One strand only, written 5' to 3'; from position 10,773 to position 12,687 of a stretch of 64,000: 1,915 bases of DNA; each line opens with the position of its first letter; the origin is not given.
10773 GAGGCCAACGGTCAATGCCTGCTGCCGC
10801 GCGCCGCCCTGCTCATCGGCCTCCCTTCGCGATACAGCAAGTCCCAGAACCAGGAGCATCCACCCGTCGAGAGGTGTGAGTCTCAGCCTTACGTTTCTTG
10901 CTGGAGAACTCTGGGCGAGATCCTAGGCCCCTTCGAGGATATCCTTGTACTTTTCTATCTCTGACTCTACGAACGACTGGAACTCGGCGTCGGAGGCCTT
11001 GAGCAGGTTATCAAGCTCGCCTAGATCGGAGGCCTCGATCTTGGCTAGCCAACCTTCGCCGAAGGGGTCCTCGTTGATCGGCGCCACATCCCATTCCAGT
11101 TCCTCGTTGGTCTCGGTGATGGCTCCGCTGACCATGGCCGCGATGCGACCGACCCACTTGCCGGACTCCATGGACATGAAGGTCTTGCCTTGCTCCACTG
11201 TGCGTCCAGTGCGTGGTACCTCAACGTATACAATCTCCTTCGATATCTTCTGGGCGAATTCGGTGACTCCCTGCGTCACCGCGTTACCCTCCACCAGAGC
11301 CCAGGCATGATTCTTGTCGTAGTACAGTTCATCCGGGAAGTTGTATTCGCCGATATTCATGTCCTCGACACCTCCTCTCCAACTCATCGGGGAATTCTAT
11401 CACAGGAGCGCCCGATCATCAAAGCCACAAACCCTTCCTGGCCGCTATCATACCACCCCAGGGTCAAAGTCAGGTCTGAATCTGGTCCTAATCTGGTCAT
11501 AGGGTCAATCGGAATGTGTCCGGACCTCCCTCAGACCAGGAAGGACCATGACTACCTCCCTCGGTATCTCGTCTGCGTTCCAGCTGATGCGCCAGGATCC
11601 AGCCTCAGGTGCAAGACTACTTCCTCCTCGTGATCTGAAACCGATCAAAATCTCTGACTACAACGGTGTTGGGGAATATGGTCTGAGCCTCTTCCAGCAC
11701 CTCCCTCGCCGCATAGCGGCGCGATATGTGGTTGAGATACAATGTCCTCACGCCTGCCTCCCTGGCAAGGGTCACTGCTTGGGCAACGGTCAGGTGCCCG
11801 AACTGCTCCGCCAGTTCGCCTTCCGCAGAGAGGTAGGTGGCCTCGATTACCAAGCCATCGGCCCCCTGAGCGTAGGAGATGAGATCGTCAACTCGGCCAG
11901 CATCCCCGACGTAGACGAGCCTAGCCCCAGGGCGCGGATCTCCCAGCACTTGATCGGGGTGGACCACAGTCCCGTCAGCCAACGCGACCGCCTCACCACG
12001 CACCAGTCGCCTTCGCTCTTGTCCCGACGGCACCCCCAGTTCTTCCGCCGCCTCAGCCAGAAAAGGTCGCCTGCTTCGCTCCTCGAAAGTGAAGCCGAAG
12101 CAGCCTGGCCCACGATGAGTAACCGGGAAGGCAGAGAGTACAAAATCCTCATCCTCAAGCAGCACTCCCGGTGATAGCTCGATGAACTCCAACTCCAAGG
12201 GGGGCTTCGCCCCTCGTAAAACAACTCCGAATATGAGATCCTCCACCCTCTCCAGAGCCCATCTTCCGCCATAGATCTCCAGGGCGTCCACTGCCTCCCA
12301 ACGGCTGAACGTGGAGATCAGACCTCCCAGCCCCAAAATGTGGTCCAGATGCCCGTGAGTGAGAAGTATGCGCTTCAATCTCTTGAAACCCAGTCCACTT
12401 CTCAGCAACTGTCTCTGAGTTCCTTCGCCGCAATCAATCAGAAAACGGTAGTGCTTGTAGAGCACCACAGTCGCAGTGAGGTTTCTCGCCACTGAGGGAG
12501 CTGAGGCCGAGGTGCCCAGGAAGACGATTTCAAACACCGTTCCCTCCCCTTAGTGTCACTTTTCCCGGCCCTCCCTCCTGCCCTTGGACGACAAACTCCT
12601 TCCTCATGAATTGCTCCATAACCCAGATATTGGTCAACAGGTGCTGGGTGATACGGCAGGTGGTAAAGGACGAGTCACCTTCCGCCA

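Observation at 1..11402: Composite Hdr locus joining sHdr-LbpA hallmarks to a bifurcating-type Sec-HdrA, DsrMK/HdrED-like modules and a second hdrA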

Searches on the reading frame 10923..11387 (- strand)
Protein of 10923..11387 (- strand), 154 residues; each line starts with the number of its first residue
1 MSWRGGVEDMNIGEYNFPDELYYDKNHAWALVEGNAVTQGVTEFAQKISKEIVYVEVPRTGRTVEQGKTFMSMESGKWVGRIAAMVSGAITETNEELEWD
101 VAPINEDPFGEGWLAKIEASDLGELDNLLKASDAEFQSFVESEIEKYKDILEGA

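Call 7: search_protein_families(library=pfam, proteins=[window:10923-11387:-], max_evalue=0.01)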
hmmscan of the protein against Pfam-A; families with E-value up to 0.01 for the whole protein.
window:10923-11387:- (154 aa): 1 family
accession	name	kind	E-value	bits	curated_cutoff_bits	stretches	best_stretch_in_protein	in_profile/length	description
PF01597.25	GCV_H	-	3.5e-32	111.3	22.2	1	21-135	1-116/122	Glycine cleavage H-protein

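Call 10: search_protein_families(library=ncbifam, proteins=[window:10923-11387:-], max_evalue=0.001)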
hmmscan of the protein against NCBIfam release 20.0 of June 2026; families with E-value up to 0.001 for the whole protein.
window:10923-11387:- (154 aa): 4 families
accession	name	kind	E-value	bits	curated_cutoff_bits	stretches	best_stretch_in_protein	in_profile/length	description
NF002270.0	PRK01202.1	subfamily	9.4e-37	125.7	117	1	15-135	2-123/129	glycine cleavage system protein GcvH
TIGR00527.1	gcvH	equivalog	8.1e-27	93.8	115.85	1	17-135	2-122/129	glycine cleavage system protein GcvH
TIGR03077.1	not_gcvH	equivalog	7.3e-12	45.3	144.05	1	22-121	1-101/110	glycine cleavage protein H-like protein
NF045810.1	GcvH_rel_desulf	equivalog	5.1e-09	36.1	150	1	16-129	11-126/167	GcvH-related protein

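Call 30: search_solved_structures(query=window:10923-11387:-, show_alignments=2)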
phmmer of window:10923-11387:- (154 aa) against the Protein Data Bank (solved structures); distinct sequences matched with E-value up to 0.001: 13.
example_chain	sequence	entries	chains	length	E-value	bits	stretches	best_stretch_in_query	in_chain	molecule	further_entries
1onl_A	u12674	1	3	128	2.2e-28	102.6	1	17-143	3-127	glycine cleavage system H protein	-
1zko_A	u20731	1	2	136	4.3e-25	91.9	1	22-139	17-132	Glycine cleavage system H protein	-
2ka7_A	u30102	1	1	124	5.4e-25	91.6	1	23-139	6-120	Glycine cleavage system H protein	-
3a8i_E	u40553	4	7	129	3.2e-20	76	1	16-134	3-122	Glycine cleavage system H protein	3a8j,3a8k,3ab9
3a7a_B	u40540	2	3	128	3.6e-20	75.9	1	16-134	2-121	Glycine cleavage system H protein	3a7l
3ift_A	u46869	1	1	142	1.2e-19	74.2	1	16-131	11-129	Glycine cleavage system H protein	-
3hgb_A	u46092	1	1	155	1.3e-19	74.1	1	16-131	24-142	Glycine cleavage system H protein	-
1dxm_A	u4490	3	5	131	3.6e-19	72.6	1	16-143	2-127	H PROTEIN | H PROTEIN OF THE GLYCINE CLEAVAGE SYSTEM | H-PROTEIN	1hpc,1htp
2edg_A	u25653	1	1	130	5.3e-16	62.4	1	23-142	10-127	Glycine cleavage system H protein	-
3mxu_A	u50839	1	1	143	6.8e-15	58.7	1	19-131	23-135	Glycine cleavage system H protein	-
8ugo_E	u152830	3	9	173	7.3e-15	58.7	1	23-142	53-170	Glycine cleavage system H protein, mitochondrial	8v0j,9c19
3klr_A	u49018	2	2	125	7.6e-15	58.6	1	24-142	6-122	Glycine cleavage system H protein | Glycine cleavage system H protein, mitochondrial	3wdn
3tzu_A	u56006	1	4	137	1.6e-13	54.3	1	16-126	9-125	Glycine cleavage system H protein 1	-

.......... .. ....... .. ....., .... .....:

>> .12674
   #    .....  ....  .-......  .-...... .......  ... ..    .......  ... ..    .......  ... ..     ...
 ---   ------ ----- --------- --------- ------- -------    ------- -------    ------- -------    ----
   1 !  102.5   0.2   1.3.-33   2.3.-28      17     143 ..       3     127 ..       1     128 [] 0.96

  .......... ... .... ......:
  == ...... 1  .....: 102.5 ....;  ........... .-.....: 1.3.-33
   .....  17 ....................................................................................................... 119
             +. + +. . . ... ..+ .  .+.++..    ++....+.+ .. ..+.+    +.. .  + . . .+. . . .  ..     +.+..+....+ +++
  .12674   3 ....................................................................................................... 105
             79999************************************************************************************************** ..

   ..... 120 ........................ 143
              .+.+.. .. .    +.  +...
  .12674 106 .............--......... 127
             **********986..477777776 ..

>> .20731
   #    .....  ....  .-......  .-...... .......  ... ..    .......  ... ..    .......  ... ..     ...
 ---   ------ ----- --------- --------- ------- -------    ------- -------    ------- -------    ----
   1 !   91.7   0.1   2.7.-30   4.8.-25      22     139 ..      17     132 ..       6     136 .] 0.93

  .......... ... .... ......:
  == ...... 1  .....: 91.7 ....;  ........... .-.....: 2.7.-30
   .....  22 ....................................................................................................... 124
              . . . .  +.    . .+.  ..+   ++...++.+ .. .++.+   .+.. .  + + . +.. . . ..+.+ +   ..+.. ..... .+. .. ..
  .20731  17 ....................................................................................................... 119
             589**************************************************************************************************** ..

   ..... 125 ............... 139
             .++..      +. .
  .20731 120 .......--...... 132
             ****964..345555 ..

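Call 81: find_homologous_proteins(query=window:10923-11360:-, max_evalue=0.00001)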
Query window:10923-11360:- (145 aa): 1099 proteins with E <= 0.00001 among 1125 candidates; the best 120 are listed.
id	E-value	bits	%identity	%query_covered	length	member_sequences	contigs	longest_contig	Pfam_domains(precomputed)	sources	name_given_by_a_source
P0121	2.2e-88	312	98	100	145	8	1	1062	PF01597.26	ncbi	-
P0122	4.4e-87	307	97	100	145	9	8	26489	PF01597.26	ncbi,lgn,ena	ncbi:MAG: glycine cleavage system protein GcvH [Anaerolineae bacterium]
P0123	1.9e-86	305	96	100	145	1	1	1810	PF01597.26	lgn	-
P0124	3.0e-86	305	96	100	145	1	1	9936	PF01597.26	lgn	-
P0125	6.5e-85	300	94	100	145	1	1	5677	PF01597.26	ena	-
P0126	4.0e-81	288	88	100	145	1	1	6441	PF01597.26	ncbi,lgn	-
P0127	4.8e-81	288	90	100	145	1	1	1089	PF01597.26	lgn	-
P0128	7.9e-81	287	90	100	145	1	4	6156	PF01597.26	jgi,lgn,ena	jgi:glycine cleavage system H protein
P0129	9.1e-81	287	89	99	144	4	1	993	PF01597.26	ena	-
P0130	2.0e-80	286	89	100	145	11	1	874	PF01597.26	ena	-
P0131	4.5e-80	285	89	99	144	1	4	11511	PF01597.26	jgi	jgi:glycine cleavage system H protein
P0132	4.6e-80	285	88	100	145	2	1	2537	PF01597.26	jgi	jgi:glycine cleavage system H protein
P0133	9.6e-80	284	89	100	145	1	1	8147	PF01597.26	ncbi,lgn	-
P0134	1.4e-79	283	88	99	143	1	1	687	PF01597.26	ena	-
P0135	2.8e-79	282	88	100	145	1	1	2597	PF01597.26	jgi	-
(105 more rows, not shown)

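Call 85: search_protein_representatives(protein=window:10923-11360:-)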
Query: 145 residues. Proteins with E-value up to 0.001 (for the whole library): 7362; up to 1e-10: 1504; up to 1e-30: 8. The best 150 are listed.
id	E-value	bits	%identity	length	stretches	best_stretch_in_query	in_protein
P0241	1.7e-72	258.3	40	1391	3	4-136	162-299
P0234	3.8e-59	215.1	65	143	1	1-142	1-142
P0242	3.2e-45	170.0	51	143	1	1-142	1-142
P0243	3.6e-37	143.8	51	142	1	1-139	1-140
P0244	4.2e-37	143.6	47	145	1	3-139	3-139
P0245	7.2e-36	139.6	46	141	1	1-140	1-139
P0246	1.6e-35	138.5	50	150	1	1-137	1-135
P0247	9.2e-32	126.3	53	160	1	1-138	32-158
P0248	2.5e-29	118.4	43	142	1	3-136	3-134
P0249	2.6e-29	118.4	44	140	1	1-137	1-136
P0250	5.3e-29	117.4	42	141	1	1-136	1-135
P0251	8.4e-29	116.7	61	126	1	1-90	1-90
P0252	6.4e-28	113.9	55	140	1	1-92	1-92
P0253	6.4e-28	113.9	40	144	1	2-134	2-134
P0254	1.6e-26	109.3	46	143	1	2-138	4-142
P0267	3.6e-23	98.5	43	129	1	7-137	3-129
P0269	4.5e-23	98.2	42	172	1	9-132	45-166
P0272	6.3e-23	97.7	38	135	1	5-132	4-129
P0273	7.0e-23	97.5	40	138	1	3-123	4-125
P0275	1.2e-22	96.8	39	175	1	3-124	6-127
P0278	1.5e-22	96.5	40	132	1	7-128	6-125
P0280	1.8e-22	96.2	39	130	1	4-124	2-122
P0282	2.1e-22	96.0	44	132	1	7-133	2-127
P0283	2.4e-22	95.8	41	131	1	8-135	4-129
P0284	3.8e-22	95.2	44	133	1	7-123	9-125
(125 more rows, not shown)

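Call 101: predict_structure(alignment_id=A1)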
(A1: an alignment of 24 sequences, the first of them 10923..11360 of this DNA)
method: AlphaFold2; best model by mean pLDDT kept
length: 145 residues; sequences in the alignment: 24
mean_pLDDT: 83.3   pTM: 0.79
mean pLDDT of the five models: 83.3, 83.0, 81.3, 73.9, 54.7
residues with pLDDT >= 90: 72; 70-90: 41; 50-70: 28; < 50: 4
segments of 3 or more residues with pLDDT < 50: 92-94
pLDDT, mean of each block of 10 residues (from residue 1): 90 93 95 85 64 91 71 89 72 54 86 95 94 91 73
secondary structure, 60 per line:
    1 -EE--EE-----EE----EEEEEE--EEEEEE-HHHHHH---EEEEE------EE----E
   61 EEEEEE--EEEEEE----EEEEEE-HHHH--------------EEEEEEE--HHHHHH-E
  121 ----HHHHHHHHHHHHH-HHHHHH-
elements in order: E19-24 E27-32 H34-39 E43-47 E60-66 E69-74 E79-84 H86-89 E104-110 H113-118 H125-137 H139-144

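Call 104: fold_search(model_id=the predicted structure, library=pdb)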
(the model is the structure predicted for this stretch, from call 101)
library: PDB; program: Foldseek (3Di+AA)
matches with E <= 10: 492; with E <= 0.001: 22
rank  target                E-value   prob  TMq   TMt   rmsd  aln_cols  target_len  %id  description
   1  1onl_A                9.4e-13  1.00  0.73  0.82   2.8       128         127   42  Crystal structure of Thermus thermophilus HB8 H-protein of the glycine cleavage system (released 2003-08-26)
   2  1htp                  2.8e-11  1.00  0.76  0.83   2.8       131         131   36  REFINED STRUCTURES AT 2 ANGSTROMS AND 2.2 ANGSTROMS OF THE TWO FORMS OF THE H-PROTEIN, A LIPOAMIDE-CONTAINING PROTEIN OF (released 1995-03-31)
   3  3ab9                  3.2e-11  1.00  0.74  0.83   2.8       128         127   37  Crystal Structure of lipoylated E. coli H-protein (reduced form) (released 2010-04-07)
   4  9c19_E                3.2e-11  1.00  0.70  0.80   2.8       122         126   28  Structure of human LIAS (released 2025-07-09)
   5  3hgb                  3.6e-11  1.00  0.72  0.77   2.9       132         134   32  Crystal structure of glycine cleavage system protein H from Mycobacterium tuberculosis (released 2009-05-26)
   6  9c19_D                6.5e-11  1.00  0.71  0.82   2.8       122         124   28  Structure of human LIAS (released 2025-07-09)
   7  3a7a_B                6.9e-11  1.00  0.70  0.79   3.0       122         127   39  Crystal structure of E. coli lipoate-protein ligase A in complex with octyl-amp and apoH-protein (released 2010-01-19)
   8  3ift                  8.3e-11  1.00  0.72  0.76   2.9       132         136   32  Crystal structure of glycine cleavage system protein H from Mycobacterium tuberculosis, using X-rays from the Compact Li (released 2009-08-11)
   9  2ka7_MODEL_1_A        9.9e-11  1.00  0.68  0.78   3.0       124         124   42  NMR solution structure of TM0212 at 40 C (released 2009-01-13)
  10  3a7l                  1.1e-10  1.00  0.73  0.82   2.8       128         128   38  Crystal structure of E. coli apoH-protein (released 2010-01-19)
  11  3klr                  1.1e-10  1.00  0.70  0.80   2.9       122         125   28  Bovine H-protein at 0.88 angstrom resolution (released 2010-06-09)
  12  3a8j_E                1.1e-10  1.00  0.69  0.78   3.1       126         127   36  Crystal Structure of ET-EHred complex (released 2010-04-07)
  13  1zko_A                1.2e-10  1.00  0.70  0.78   5.0       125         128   40  Crystal structure of Glycine cleavage system H protein (tm0212) from Thermotoga maritima at 1.65 A resolution (released 2005-05-10)
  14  3a8i_E                1.8e-10  1.00  0.67  0.75   3.7       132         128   36  Crystal Structure of ET-EHred-5-CH3-THF complex (released 2010-04-07)
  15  8ugo_C                2.6e-10  1.00  0.70  0.80   2.8       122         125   28  Structure of the complex between Human LIAS and H-protein in the presence of 5'-deoxyadenosine (released 2025-07-09)
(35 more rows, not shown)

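Call 107: list_cluster_members(proteins=[P0267, P0269, P0272, P0273, P0275, P0278, P0280, P0282, P0283, P0284])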
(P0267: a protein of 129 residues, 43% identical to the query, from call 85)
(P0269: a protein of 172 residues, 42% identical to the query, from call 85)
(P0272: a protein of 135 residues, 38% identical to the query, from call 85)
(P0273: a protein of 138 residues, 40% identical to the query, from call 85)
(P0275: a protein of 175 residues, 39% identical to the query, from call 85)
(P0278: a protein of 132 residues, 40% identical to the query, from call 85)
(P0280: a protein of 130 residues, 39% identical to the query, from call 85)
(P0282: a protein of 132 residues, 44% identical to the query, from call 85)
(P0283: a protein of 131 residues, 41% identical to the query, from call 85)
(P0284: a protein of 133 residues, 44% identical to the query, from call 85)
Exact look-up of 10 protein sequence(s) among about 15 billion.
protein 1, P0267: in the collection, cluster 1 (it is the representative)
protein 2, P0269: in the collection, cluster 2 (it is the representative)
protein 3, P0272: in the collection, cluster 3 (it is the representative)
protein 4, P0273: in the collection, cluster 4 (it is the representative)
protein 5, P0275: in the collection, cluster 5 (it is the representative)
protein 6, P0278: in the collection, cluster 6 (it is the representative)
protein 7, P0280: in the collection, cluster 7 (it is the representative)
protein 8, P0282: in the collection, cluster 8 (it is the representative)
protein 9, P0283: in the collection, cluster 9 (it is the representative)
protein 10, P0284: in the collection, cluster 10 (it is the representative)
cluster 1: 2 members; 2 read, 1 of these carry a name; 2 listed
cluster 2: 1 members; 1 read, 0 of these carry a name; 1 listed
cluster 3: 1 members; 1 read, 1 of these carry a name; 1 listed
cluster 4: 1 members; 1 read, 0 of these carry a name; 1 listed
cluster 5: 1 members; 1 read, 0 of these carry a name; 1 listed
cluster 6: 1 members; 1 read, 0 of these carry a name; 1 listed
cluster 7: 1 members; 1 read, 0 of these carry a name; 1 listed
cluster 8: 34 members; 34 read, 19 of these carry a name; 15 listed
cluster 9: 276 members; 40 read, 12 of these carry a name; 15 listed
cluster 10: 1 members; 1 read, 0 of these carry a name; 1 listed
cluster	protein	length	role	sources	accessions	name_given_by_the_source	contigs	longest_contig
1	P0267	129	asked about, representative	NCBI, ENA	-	-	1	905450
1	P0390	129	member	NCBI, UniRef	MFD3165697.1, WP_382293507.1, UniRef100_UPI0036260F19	glycine cleavage system protein GcvH [Herpetosiphon sp. NSE202] | glycine cleavage system protein GcvH n=1 Tax=Herpetosiphon sp. NSE202 TaxID=3351349 ...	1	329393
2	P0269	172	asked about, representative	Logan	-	-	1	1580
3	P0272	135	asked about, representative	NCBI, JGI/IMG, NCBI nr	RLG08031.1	MAG: glycine cleavage system protein GcvH [Thaumarchaeota archaeon] | MAG: glycine cleavage system protein GcvH [Nitrososphaerota archaeon]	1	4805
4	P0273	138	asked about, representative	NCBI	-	-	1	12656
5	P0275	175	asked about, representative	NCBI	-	-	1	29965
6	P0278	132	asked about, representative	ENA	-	-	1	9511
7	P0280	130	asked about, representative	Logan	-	-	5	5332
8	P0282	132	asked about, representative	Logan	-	-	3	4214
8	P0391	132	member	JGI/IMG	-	glycine cleavage system H protein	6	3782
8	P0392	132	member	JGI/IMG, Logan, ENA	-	glycine cleavage system H protein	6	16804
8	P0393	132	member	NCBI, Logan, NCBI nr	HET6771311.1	MAG TPA: glycine cleavage system protein GcvH [Actinomycetota bacterium] | glycine cleavage system protein GcvH [Actinomycetota bacterium]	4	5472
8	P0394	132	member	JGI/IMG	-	glycine cleavage system H protein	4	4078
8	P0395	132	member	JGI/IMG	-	glycine cleavage system H protein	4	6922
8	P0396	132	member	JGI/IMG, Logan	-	glycine cleavage system H protein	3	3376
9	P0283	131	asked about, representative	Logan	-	-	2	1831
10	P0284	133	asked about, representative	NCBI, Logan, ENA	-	-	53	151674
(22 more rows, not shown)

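Call 108: find_related_loci(query=P0267, collection=genome_contigs, flank=4000)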
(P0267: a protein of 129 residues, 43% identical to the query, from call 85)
Query P0267 (129 aa) in genome_contigs; peptide patterns used: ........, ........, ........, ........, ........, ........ (x = any residue, [..] = any of these).
600 stretches matched a pattern (row limit reached: there are more); 583 encode a relative of the query (tblastn E <= 1e-3); the best 80 are kept; 80 distinct loci.
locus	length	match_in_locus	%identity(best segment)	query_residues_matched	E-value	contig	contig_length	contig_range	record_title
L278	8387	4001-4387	100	1-129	2e-84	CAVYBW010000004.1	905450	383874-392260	MAG: uncultured Chloroflexia bacterium isolate MFD03066.bin.1.57 genome assembly, contig: contig_62293, whole genome sho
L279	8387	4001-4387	92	1-129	1e-78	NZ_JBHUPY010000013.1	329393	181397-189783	Herpetosiphon sp. NSE202 contig13, whole genome shotgun sequence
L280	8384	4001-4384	58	3-128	3e-49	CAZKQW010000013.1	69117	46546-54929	MAG TPA_asm: uncultured Pseudomonadota bacterium isolate SRP278252_co2_16 genome assembly, contig: NODE_615_length_69117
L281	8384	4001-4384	58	3-128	6e-48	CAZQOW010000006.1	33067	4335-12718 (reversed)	MAG TPA_asm: uncultured Pseudomonadota bacterium isolate SRP298887_co1_334 genome assembly, contig: NODE_1053_length_330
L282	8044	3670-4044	57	3-125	2e-47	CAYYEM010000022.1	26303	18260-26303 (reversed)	MAG TPA_asm: uncultured Pseudomonadota bacterium isolate binchicken_co105_427 genome assembly, contig: NODE_2291_length_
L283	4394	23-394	58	5-126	8e-47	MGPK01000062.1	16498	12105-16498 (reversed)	MAG: Deltaproteobacteria bacterium GWA2_54_12 gwa2_scaffold_5921, whole genome shotgun sequence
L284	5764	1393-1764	59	5-126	5e-46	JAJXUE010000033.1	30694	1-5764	MAG: Bacillota bacterium isolate BP4.bin80 NODE_1422_length_30694_cov_1.794975, whole genome shotgun sequence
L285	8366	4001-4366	56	5-124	2e-45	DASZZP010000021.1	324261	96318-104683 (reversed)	MAG TPA_asm: Thermoanaerobaculia bacterium isolate SMAG_U6239 k141_34292, whole genome shotgun sequence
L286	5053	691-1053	55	3-123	2e-45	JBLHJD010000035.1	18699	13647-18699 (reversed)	MAG: Luteibaculaceae bacterium isolate 3300054975_10 Ga0535640_0002710, whole genome shotgun sequence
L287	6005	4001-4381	57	1-125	2e-45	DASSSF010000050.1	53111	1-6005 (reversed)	MAG TPA_asm: Candidatus Limnocylindria bacterium isolate SMAG_U508 k141_953365, whole genome shotgun sequence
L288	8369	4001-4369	54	3-125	4e-45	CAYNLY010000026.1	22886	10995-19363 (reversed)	MAG TPA_asm: uncultured Zetaproteobacteria bacterium isolate SRP162660_co3_29 genome assembly, contig: NODE_402_length_2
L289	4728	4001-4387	57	1-127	7e-45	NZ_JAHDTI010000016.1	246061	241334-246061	Nonomuraea sediminis strain H16431 Scaffold14_1, whole genome shotgun sequence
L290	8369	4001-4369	56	3-123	7e-45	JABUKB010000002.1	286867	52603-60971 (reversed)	Lysinibacillus odysseyi strain MF12 MF12_ctg002, whole genome shotgun sequence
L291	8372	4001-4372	54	4-125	9e-45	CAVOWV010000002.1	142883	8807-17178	MAG: uncultured Chloroflexia bacterium isolate MFD00032.bin.2.97 genome assembly, contig: contig_10553, whole genome sho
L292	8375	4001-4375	57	3-125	1e-44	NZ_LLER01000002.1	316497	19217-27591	Staphylococcus auricularis strain DSM 20609 contig_2, whole genome shotgun sequence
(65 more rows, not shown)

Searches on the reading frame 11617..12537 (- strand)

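Call 9: search_protein_families(library=pfam, proteins=[window:11617-12537:-], max_evalue=0.01)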
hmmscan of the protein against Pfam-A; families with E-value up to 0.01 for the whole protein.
window:11617-12537:- (306 aa): 4 families
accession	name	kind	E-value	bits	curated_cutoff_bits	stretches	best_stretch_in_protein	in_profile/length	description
PF12706.13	Lactamase_B_2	-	8.8e-21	74.9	27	2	31-196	2-171/200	Beta-lactamase superfamily domain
PF00753.33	Lactamase_B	-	8.4e-13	49.1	22.7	1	22-109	8-97/196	Metallo-beta-lactamase superfamily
PF13691.12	Lactamase_B_4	-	1.1e-07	31.8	27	1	24-69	16-63/63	tRNase Z endonuclease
PF23023.1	Anti-Pycsar_Apyc1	-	0.00086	19.3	50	1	6-70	7-70/250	Anti-Pycsar protein Apyc1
